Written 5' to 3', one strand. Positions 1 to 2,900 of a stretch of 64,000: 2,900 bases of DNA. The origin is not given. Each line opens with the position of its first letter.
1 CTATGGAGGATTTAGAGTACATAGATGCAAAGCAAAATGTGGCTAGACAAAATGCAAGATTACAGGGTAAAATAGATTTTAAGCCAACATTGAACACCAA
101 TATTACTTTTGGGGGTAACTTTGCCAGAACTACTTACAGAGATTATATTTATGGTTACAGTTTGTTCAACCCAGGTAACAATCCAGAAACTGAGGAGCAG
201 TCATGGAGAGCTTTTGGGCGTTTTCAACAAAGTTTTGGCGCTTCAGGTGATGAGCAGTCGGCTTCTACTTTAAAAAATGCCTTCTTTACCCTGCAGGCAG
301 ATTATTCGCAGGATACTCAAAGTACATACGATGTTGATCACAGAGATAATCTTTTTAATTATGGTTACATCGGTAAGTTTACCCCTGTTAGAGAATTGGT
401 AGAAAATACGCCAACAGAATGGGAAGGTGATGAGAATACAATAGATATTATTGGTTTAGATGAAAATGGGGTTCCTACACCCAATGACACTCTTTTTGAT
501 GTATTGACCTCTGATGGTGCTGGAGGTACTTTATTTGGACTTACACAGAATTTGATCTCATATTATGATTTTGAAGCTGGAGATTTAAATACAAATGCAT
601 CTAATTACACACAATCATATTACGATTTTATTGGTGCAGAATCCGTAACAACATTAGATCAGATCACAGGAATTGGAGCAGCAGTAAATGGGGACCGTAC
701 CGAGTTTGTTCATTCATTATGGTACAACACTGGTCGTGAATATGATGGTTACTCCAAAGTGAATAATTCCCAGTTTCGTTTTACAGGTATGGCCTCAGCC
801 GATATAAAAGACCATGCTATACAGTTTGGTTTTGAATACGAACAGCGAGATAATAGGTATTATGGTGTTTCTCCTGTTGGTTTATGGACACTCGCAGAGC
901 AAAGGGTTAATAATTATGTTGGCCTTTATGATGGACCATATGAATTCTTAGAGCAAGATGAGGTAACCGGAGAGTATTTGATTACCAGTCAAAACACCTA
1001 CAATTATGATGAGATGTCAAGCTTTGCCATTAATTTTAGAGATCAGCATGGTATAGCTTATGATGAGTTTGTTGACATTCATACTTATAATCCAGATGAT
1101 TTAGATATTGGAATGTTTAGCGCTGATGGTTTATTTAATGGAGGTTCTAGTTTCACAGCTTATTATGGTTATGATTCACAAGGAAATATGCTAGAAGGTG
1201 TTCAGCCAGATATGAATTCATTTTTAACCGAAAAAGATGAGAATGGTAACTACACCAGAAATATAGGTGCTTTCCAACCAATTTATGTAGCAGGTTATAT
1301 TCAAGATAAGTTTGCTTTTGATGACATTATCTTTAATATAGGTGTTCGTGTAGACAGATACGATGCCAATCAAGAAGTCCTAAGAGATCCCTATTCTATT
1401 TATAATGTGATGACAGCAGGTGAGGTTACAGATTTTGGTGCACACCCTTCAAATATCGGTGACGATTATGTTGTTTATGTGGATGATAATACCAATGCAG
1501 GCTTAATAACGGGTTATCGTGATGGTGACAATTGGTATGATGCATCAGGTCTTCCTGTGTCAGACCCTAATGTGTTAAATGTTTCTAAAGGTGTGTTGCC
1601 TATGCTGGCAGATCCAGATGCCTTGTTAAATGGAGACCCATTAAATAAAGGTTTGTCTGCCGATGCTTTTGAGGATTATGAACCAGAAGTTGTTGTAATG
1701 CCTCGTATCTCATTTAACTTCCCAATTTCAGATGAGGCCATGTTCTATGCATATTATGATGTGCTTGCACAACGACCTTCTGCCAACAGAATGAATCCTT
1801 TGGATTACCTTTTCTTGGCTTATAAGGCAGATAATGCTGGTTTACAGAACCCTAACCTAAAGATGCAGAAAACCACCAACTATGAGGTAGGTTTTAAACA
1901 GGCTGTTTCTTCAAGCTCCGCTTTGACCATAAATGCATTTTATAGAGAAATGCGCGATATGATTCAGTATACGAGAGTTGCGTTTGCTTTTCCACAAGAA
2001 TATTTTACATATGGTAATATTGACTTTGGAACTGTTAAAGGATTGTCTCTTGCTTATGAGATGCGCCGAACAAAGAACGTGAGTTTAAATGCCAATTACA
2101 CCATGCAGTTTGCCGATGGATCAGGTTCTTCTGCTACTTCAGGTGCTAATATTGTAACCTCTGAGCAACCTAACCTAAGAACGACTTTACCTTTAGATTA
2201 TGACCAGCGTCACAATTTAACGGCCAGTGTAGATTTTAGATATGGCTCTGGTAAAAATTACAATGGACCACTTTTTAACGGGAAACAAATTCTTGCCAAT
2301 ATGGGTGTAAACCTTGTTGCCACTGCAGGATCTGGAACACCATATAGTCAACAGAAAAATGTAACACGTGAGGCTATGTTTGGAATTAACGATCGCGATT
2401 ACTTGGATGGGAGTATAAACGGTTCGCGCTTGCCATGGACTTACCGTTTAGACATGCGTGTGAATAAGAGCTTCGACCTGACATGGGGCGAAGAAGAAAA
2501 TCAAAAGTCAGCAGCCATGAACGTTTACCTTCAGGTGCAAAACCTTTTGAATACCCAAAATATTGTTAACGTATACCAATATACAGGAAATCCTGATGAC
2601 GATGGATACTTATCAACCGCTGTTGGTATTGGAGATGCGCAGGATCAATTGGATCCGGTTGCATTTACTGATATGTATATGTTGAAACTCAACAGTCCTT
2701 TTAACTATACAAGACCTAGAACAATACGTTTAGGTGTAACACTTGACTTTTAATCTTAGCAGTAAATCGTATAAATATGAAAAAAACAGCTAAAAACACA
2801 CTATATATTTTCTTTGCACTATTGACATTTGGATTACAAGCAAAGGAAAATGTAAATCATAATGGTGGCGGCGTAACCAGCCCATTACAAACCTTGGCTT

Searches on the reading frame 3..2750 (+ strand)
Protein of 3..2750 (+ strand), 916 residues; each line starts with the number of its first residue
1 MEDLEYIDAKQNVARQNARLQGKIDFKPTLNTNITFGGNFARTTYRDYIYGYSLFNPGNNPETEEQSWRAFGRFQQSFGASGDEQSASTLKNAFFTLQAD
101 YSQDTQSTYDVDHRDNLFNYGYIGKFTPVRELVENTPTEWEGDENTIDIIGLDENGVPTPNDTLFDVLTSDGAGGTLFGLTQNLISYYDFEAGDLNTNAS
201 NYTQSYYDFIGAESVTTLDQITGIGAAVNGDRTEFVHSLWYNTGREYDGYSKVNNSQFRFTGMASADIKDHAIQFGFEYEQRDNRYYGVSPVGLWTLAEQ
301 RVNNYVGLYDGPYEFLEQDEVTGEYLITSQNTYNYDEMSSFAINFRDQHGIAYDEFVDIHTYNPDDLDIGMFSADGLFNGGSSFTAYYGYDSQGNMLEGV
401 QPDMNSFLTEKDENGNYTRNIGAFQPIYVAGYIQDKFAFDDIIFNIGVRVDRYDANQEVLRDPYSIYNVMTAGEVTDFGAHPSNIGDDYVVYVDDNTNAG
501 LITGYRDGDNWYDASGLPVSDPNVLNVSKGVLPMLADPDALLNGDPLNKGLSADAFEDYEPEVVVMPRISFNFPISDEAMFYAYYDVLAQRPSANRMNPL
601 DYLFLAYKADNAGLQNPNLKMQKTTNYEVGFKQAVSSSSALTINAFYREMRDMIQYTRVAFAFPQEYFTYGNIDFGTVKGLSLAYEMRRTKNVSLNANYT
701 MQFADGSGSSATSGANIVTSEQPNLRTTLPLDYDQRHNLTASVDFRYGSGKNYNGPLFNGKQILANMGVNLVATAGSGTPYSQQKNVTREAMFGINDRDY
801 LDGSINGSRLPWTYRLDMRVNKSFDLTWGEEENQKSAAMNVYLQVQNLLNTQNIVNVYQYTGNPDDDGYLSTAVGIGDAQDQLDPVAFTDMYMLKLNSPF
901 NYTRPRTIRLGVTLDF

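Call 71: search_protein_families(library=pfam, proteins=[window:3-2750:+], max_evalue=0.0001)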
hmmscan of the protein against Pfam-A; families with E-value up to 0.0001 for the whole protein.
window:3-2750:+ (916 aa): 1 family
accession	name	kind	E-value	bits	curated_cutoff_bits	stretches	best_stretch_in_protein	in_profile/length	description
PF00593.30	TonB_dep_Rec_b-barrel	-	3.4e-15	57.3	27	1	254-848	45-436/436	TonB dependent receptor-like, beta-barrel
